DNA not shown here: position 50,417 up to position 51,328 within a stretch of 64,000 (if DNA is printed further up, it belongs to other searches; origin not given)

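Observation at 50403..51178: Winged-helix plus ACT regulator transcribed divergently from the complete argJBDCFGH operon, with a perfect palindromic operator candidate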

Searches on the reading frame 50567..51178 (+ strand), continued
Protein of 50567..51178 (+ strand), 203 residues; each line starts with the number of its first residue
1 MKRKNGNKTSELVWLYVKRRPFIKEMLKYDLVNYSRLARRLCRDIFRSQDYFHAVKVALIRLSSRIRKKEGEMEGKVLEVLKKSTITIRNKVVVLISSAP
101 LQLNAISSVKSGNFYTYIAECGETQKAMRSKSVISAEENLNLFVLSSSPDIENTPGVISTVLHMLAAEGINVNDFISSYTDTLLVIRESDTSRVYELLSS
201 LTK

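Call 65: search_protein_families(library=pfam, alignment_id=A1, max_evalue=1)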
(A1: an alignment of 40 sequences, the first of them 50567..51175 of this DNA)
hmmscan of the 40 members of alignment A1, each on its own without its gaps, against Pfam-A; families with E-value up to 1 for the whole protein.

A. member 1, window:50567-51175:+ (203 aa): 7 families
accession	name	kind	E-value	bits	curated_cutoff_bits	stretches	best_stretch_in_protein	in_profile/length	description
PF13840.12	ACT_7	-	1.1e-07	32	27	1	150-199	15-64/65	ACT domain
PF01842.31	ACT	-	0.00015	22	27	1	152-180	8-36/66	ACT domain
PF22468.2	ACT_9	-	0.00096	19.3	27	1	152-198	9-57/61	ACT domain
PF24367.1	DUF7523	-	0.0038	18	27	1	17-123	10-109/158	Family of unknown function (DUF7523)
PF17226.7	MTA_R1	-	0.0068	17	25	1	35-83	16-65/78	MTA R1 domain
PF22629.2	ACT_AHAS_ss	-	0.0075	16.9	27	1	152-180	6-34/67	AHAS small subunit-like ACT domain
PF09509.15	Hypoth_Ymh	-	0.033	14.5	25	1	42-77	11-47/119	Protein of unknown function (Hypoth_ymh)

B. families by the number of members that match (of 40 scanned): 30 families (the first 25 are shown)
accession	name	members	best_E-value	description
PF13840.12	ACT_7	40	5.8e-11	ACT domain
PF24367.1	DUF7523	40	1e-09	Family of unknown function (DUF7523)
PF22468.2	ACT_9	40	4.5e-07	ACT domain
PF01842.31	ACT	38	3.9e-05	ACT domain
PF22629.2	ACT_AHAS_ss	17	0.00034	AHAS small subunit-like ACT domain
PF19260.4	DUF5903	4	0.049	Family of unknown function (DUF5903)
PF25532.1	CH_CAMSAP2_N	2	0.015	CAMSAP2-like, calponin-homology domain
PF02152.23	FolB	2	0.015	Dihydroneopterin aldolase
PF10923.14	BrxC_BrxD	2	0.017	BREX system ATP-binding protein BrxC/D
PF11369.13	DUF3160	1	0.0022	Protein of unknown function (DUF3160)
PF17226.7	MTA_R1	1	0.0068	MTA R1 domain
PF14396.12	CFTR_R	1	0.0091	Cystic fibrosis TM conductance regulator (CFTR), regulator domain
PF09509.15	Hypoth_Ymh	1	0.033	Protein of unknown function (Hypoth_ymh)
PF04665.18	Pox_A32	1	0.042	Poxvirus A32 protein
PF01954.22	AF2212-like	1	0.043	AF2212-like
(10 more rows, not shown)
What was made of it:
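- On Pfam DUF7523 (PF24367) + ACT_7 architecture: All 40 aligned members hit the model at E of 1 or below (best 1e-9; call 65).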

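Call 68: search_protein_representatives(alignment_id=A1)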
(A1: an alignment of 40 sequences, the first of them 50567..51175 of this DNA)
Query: 40 sequences, 201 profile positions. Proteins with E-value up to 0.001 (for the whole library): 2038; up to 1e-10: 994; up to 1e-30: 131. The best 150 are listed.
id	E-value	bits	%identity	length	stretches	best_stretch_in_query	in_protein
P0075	4.2e-80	284.4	-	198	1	4-201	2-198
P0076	3.6e-74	265.0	-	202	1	3-200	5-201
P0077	1.1e-64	234.1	-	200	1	4-200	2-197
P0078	8.6e-62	224.6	-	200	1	3-201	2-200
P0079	2.7e-56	206.7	-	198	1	5-200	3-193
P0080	2.5e-49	184.0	-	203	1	1-200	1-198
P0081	1.4e-48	181.5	-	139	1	3-140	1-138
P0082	2.3e-48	180.8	-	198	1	6-200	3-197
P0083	4.5e-48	179.8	-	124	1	78-200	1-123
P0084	8.2e-48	179.0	-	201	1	3-199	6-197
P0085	5.7e-47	176.2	-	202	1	5-199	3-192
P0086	2.8e-46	174.0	-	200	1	6-200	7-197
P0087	4.9e-46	173.2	-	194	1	4-201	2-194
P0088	8.5e-45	169.2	-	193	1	5-201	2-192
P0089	1.0e-44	168.9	-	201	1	4-200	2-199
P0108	4.8e-39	150.4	-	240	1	4-199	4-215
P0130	8.7e-36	139.7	-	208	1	6-196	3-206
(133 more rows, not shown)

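Call 74: find_homologous_proteins(query=P0108, max_evalue=0.00001)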
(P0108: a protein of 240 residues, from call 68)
Query P0108 (240 aa): 93 proteins with E <= 0.00001 among 2398 candidates.
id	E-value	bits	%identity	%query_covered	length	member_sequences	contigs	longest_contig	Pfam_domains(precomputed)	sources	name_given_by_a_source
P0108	3.9e-142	489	100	100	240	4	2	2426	PF24367.2,PF13840.13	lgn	-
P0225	3.1e-63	231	52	93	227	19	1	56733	PF13840.13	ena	-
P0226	1.0e-55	207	47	90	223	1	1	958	PF24367.2,PF22629.3,PF13840.13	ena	-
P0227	1.7e-55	206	48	90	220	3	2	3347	PF24367.2,PF01842.32,PF13840.13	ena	-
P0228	2.5e-53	199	46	92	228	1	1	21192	PF24367.2,PF13840.13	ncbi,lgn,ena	-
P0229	2.5e-53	199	46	92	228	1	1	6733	PF24367.2,PF13840.13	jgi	-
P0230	1.8e-52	196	47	93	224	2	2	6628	PF22468.3,PF24367.2,PF01842.32,PF13840.13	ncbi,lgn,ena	-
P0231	7.7e-51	191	44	91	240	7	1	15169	PF22468.3,PF24367.2,PF13840.13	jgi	-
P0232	7.6e-50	188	40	95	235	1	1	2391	PF22468.3,PF24367.2,PF01842.32,PF13840.13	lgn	-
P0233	1.2e-49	187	48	83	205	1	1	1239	-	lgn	-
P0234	1.4e-49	187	41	94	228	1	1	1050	PF22468.3,PF24367.2,PF13840.13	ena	-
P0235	5.1e-49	185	45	92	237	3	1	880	PF24367.2,PF13840.13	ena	-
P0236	1.6e-48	183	42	91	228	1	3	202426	PF22468.3,PF24367.2,PF13840.13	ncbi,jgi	ncbi:MAG: DUF7523 family protein [Candidatus Odinarchaeia archaeon]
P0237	6.5e-48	181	43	91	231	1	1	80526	PF13840.13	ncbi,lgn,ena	-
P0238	8.0e-48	181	43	90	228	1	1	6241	PF22468.3,PF24367.2,PF01842.32,PF13840.13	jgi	-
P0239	9.5e-48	181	43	90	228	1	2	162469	PF22468.3,PF24367.2,PF01842.32,PF13840.13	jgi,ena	-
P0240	9.7e-48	181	43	90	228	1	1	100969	PF22468.3,PF24367.2,PF01842.32,PF13840.13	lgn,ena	-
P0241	9.8e-48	181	43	90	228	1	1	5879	PF22468.3,PF24367.2,PF01842.32,PF13840.13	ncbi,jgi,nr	ncbi:MAG: ACT domain-containing protein [archaeon GB-1867-035]|nr:ACT domain-containing protein [Can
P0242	1.3e-47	180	43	90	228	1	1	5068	PF22468.3,PF24367.2,PF01842.32,PF13840.13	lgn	-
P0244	1.7e-47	180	40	87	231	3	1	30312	PF24367.2,PF13840.13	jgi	-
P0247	1.9e-47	180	42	91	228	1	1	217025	PF13840.13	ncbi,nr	ncbi:MAG: ACT domain-containing protein [Sulfolobales archaeon]|nr:ACT domain-containing protein [Su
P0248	2.4e-47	180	43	90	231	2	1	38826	PF24367.2,PF13840.13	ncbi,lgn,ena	-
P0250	4.1e-47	179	44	87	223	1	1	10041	PF24367.2,PF13840.13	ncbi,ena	-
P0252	1.1e-46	177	45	91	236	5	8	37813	PF22468.3,PF24367.2,PF13840.13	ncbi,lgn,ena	-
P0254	3.9e-46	176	42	92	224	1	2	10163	PF22468.3,PF24367.2,PF01842.32,PF13840.13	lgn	-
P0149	4.3e-46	175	40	91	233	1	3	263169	PF22468.3,PF24367.2,PF13840.13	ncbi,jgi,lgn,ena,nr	ncbi:MAG: ACT domain-containing protein [archaeon GB-1867-005]|nr:ACT domain-containing protein [Can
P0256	1.6e-45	174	42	91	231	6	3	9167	PF24367.2,PF13840.13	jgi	-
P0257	2.8e-45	173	42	90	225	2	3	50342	PF22468.3,PF24367.2,PF13840.13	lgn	-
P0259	9.3e-45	171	46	89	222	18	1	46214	PF22468.3,PF24367.2,PF13840.13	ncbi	-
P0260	9.8e-45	171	44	90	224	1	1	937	PF22468.3,PF24367.2,PF13840.13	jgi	-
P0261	1.0e-44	171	41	91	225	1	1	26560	PF24367.2,PF13840.13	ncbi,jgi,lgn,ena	-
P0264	2.3e-44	170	44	90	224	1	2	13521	PF22468.3,PF24367.2,PF13840.13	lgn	-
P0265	4.2e-44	169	44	90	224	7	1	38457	PF22468.3,PF24367.2,PF13840.13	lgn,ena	-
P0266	8.9e-44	168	40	90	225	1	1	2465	PF22468.3,PF24367.2,PF01842.32,PF13840.13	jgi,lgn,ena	-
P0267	2.8e-43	166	43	91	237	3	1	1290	PF24367.2,PF13840.13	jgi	-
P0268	3.3e-43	166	42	90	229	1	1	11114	PF24367.2,PF13840.13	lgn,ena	-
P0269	4.1e-43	166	42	90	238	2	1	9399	PF24367.2,PF13840.13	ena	-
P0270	5.5e-43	165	42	90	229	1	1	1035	PF24367.2,PF13840.13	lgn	-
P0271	6.6e-43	165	38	91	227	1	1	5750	PF22468.3,PF24367.2,PF13840.13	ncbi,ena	-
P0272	1.2e-42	164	39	91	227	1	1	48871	PF22468.3,PF24367.2,PF13840.13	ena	-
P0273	1.4e-42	164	38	91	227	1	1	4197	PF22468.3,PF24367.2,PF13840.13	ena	-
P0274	1.4e-42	164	39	91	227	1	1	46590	PF22468.3,PF24367.2,PF13840.13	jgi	-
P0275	1.4e-42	164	38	91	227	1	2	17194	PF22468.3,PF24367.2,PF13840.13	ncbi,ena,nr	ncbi:ACT domain-containing protein [Thermococci archaeon]|nr:MAG: ACT domain-containing protein [The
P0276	1.5e-42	164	38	91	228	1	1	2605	PF22468.3,PF24367.2,PF13840.13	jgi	-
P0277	1.6e-42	164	39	91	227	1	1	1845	PF22468.3,PF24367.2,PF13840.13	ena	-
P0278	1.9e-42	164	39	91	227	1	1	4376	PF22468.3,PF24367.2,PF13840.13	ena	-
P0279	2.5e-42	163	39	91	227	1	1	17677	PF22468.3,PF24367.2,PF13840.13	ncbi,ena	-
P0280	2.6e-42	163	39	91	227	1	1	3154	PF22468.3,PF24367.2,PF13840.13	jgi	-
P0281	2.9e-42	163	38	91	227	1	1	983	PF22468.3,PF24367.2,PF13840.13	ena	-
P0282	3.1e-42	163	38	92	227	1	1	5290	PF22468.3,PF24367.2,PF13840.13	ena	-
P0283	3.3e-42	163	43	87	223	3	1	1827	PF22468.3,PF24367.2,PF01842.32,PF13840.13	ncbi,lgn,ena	-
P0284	3.5e-42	163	39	91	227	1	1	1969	PF22468.3,PF24367.2,PF13840.13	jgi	-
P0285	4.1e-42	162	42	90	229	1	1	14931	PF24367.2,PF13840.13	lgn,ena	-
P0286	4.5e-42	162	38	91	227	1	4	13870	PF22468.3,PF24367.2,PF13840.13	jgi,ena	-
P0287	4.6e-42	162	38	91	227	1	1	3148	PF22468.3,PF24367.2,PF13840.13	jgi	-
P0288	5.3e-42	162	38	91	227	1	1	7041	PF22468.3,PF24367.2,PF13840.13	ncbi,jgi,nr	ncbi:MAG TPA: ACT domain-containing protein [Thermococcus sp.]|nr:ACT domain-containing protein [The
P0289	7.3e-42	162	38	91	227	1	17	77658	PF22468.3,PF24367.2,PF13840.13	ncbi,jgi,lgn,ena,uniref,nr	ncbi:MAG: ACT domain-containing protein [Thermococcus sp.]|uniref:ACT domain-containing protein n=1 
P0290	7.4e-42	162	38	91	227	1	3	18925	PF22468.3,PF24367.2,PF13840.13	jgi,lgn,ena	-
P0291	8.8e-42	161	39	93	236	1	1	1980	PF24367.2,PF13840.13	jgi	jgi:aspartokinase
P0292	9.2e-42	161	38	91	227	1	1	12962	PF22468.3,PF24367.2,PF13840.13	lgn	-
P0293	9.8e-42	161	38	91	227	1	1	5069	PF22468.3,PF24367.2,PF13840.13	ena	-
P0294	9.9e-42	161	38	91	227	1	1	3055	PF22468.3,PF24367.2,PF13840.13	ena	-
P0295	1.0e-41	161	38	91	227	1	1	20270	PF22468.3,PF24367.2,PF13840.13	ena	-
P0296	1.1e-41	161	39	91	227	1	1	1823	PF22468.3,PF24367.2,PF13840.13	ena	-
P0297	1.2e-41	161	38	91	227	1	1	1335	PF22468.3,PF24367.2,PF13840.13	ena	-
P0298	1.3e-41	161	38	91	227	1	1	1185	PF22468.3,PF24367.2,PF13840.13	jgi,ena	-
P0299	2.1e-41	160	38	92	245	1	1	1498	PF24367.2,PF13840.13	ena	-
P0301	2.8e-41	160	39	93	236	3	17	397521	PF24367.2,PF13840.13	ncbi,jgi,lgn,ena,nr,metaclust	ncbi:MAG: ACT domain-containing protein [archaeon YNP-WB-062]|jgi:aspartokinase|nr:ACT domain-contai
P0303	7.1e-41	158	40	91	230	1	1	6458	PF24367.2,PF13840.13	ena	-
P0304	1.1e-40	158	41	90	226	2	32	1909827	PF24367.2,PF13840.13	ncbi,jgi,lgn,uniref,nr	ncbi:ACT domain-containing protein [Pyrococcus furiosus DSM 3638]|uniref:ACT domain-containing prote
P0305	6.6e-40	155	44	90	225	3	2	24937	PF24367.2,PF13840.13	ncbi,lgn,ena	-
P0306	1.1e-39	155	37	98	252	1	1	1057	PF24367.2,PF13840.13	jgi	jgi:hypothetical protein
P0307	2.4e-38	150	41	92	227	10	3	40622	PF24367.2,PF13840.13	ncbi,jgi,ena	-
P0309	2.4e-37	147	39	91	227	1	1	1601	PF24367.2,PF13840.13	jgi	-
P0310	3.7e-37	146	38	85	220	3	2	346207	PF13840.13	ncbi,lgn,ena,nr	ncbi:MAG: ACT domain-containing protein [Desulfurococcales archaeon]|nr:ACT domain-containing protei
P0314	1.4e-17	82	27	77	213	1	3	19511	PF24367.2,PF13840.13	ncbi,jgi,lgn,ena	-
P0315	1.6e-10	59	27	82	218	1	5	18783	PF24367.2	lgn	-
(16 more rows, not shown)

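Call 75: find_encoding_contigs(protein=P0304, flank=5000, max_places=2)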
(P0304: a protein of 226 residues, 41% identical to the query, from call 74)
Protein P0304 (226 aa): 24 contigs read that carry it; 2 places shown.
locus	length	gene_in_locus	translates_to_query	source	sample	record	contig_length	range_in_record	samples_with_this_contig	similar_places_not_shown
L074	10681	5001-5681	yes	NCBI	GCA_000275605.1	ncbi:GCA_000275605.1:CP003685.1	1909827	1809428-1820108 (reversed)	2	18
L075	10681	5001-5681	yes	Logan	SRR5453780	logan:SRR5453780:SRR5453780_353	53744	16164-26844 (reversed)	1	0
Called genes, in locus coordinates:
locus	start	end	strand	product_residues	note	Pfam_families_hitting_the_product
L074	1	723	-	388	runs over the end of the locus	PF00291:PALP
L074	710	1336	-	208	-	PF00697:PRAI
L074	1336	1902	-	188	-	PF00117:GATase, PF07722:Peptidase_C26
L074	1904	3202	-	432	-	PF04715:, PF00425:Chorismate_bind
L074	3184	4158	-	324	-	PF02885:Glycos_trans_3N, PF00591:Glycos_transf_3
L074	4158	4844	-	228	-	PF00218:IGPS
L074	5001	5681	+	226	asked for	PF24367:DUF7523 (faint), PF13840:ACT_7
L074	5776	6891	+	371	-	PF00988:CPSase_sm_chain, PF00117:GATase, PF07722:Peptidase_C26 (faint)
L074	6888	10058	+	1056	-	PF25596:CPSase_L_D1, PF02222:ATP-grasp, PF02786:CPSase_L_D2, PF02787:CPSase_L_D3, PF25596:CPSase_L_D1, PF02655:ATP-grasp_3, PF02786:CPSase_L_D2, PF07478:Dala_Dala_lig_C, +8 more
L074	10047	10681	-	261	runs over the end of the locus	PF01210:NAD_Gly3P_dh_N (weak), PF01488:Shikimate_DH (weak), PF02558:ApbA, PF02826:2-Hacid_dh_C, PF03446:NAD_binding_2, PF03807:F420_oxidored, PF07991:KARI_N, PF14748:P5CR_dimer, +1 more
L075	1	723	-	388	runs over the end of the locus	PF00291:PALP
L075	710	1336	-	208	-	PF00697:PRAI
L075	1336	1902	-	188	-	PF00117:GATase, PF07722:Peptidase_C26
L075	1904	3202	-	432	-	PF04715:, PF00425:Chorismate_bind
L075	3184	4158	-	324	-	PF02885:Glycos_trans_3N, PF00591:Glycos_transf_3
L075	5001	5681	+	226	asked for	PF24367:DUF7523 (faint), PF13840:ACT_7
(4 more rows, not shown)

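Call 76: find_encoding_contigs(protein=P0247, flank=5000, max_places=1)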
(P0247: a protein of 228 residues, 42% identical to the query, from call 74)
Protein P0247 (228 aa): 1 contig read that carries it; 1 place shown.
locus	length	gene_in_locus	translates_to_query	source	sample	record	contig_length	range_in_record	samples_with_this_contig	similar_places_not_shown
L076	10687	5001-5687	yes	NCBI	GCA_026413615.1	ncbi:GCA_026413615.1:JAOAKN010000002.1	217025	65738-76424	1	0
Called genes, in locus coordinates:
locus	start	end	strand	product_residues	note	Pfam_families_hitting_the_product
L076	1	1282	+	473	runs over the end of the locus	PF00133:tRNA-synt_1 (faint), PF01406:tRNA-synt_1e, PF01921:tRNA-synt_1f (faint), PF09334:tRNA-synt_1g, PF09190:DALR_2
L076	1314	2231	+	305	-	PF00753:Lactamase_B, PF19583:ODP (weak)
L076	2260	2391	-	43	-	-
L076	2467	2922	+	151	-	PF01155:HypA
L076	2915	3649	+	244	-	PF10609:ParA, PF01656:CbiA (weak), PF02374:ArsA_ATPase (faint)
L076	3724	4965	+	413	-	PF07690:MFS_1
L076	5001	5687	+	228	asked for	PF13840:ACT_7 (weak)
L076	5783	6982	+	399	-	PF00764:Arginosuc_synth, PF24167:DUF7411 (weak), PF20979:Arginosuc_syn_C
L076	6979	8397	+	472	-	PF00206:Lyase_1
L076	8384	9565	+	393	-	PF00988:CPSase_sm_chain, PF00117:GATase, PF07722:Peptidase_C26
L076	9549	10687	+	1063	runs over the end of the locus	PF25596:CPSase_L_D1, PF02786:CPSase_L_D2, PF02787:CPSase_L_D3, PF25596:CPSase_L_D1, PF02222:ATP-grasp, PF02786:CPSase_L_D2, PF07478:Dala_Dala_lig_C, PF15632:ATPgrasp_Ter (weak), +1 more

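Call 77: find_encoding_contigs(protein=P0236, flank=5000, max_places=1)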
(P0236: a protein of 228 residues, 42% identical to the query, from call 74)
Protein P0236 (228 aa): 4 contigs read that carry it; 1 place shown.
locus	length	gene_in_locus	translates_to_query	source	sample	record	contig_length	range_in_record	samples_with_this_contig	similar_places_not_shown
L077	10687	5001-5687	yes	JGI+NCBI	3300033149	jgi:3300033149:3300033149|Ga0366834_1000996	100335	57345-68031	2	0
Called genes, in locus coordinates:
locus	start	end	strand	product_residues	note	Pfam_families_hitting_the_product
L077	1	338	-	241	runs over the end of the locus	-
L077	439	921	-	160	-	PF01597:GCV_H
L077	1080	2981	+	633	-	PF03485:Arg_tRNA_synt_N, PF00750:tRNA-synt_1d, PF05746:DALR_1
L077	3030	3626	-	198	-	PF00025:Arf, PF00503:G-alpha (faint), PF00071:Ras, PF08477:Roc (weak)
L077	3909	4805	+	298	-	PF00701:DHDPS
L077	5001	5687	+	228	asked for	PF24367:DUF7523, PF22468:ACT_9 (faint), PF13840:ACT_7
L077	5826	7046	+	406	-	PF00764:Arginosuc_synth, PF24167:DUF7411 (weak), PF20979:Arginosuc_syn_C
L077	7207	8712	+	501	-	PF00206:Lyase_1, PF14698:ASL_C2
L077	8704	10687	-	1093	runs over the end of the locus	PF25596:CPSase_L_D1, PF02786:CPSase_L_D2, PF02787:CPSase_L_D3, PF25596:CPSase_L_D1, PF02222:ATP-grasp, PF02786:CPSase_L_D2, PF07478:Dala_Dala_lig_C, PF02142:MGS, +6 more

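Call 83: find_encoding_contigs(protein=P0289, flank=4000, max_places=1)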
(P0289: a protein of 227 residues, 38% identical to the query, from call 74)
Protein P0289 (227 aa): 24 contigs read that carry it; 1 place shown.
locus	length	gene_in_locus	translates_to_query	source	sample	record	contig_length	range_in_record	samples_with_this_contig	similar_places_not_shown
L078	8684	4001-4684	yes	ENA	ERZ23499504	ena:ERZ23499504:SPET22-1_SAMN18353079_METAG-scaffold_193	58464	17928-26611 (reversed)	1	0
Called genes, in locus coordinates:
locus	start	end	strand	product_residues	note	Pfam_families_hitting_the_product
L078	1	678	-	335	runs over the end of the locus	PF01118:Semialdhyde_dh, PF02774:Semialdhyde_dhC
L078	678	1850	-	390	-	PF00291:PALP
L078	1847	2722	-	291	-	PF00288:GHMP_kinases_N, PF08544:GHMP_kinases_C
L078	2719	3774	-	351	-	PF00696:AA_kinase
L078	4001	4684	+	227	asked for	PF24367:DUF7523 (faint), PF22468:ACT_9 (faint), PF13840:ACT_7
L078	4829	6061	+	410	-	PF00764:Arginosuc_synth, PF24167:DUF7411 (weak), PF20979:Arginosuc_syn_C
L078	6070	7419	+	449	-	PF00206:Lyase_1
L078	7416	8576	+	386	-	PF00988:CPSase_sm_chain, PF00117:GATase, PF07722:Peptidase_C26 (faint)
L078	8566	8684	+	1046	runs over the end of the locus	PF25596:CPSase_L_D1, PF02222:ATP-grasp, PF02786:CPSase_L_D2, PF07478:Dala_Dala_lig_C (weak), PF02787:CPSase_L_D3, PF25596:CPSase_L_D1, PF02786:CPSase_L_D2, PF07478:Dala_Dala_lig_C, +6 more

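Call 84: find_encoding_contigs(protein=P0310, flank=4000, max_places=1)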
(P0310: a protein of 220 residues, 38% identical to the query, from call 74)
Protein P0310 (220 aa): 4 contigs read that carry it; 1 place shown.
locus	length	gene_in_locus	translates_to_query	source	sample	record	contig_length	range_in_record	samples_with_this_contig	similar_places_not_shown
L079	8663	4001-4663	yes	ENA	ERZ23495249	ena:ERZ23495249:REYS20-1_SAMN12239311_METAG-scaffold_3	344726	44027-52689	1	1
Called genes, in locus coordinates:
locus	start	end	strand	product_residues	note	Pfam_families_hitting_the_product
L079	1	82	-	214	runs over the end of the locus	-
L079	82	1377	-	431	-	PF00291:PALP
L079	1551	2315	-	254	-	PF13555:AAA_29 (faint), PF00005:ABC_tran, PF02463:SMC_N (faint), PF13304:AAA_21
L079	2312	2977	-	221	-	PF00528:BPD_transp_1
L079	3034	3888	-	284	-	PF00497:SBP_bac_3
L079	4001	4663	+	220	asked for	PF13840:ACT_7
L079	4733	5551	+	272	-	PF13230:GATase_4 (weak), PF13522:GATase_6 (weak)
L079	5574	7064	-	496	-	PF00501:AMP-binding, PF13193:AMP-binding_C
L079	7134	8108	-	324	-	PF01656:CbiA (faint), PF02374:ArsA_ATPase, PF10609:ParA (faint), PF13614:AAA_31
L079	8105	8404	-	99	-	PF25952:DUF7990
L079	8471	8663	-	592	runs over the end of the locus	PF02554:CstA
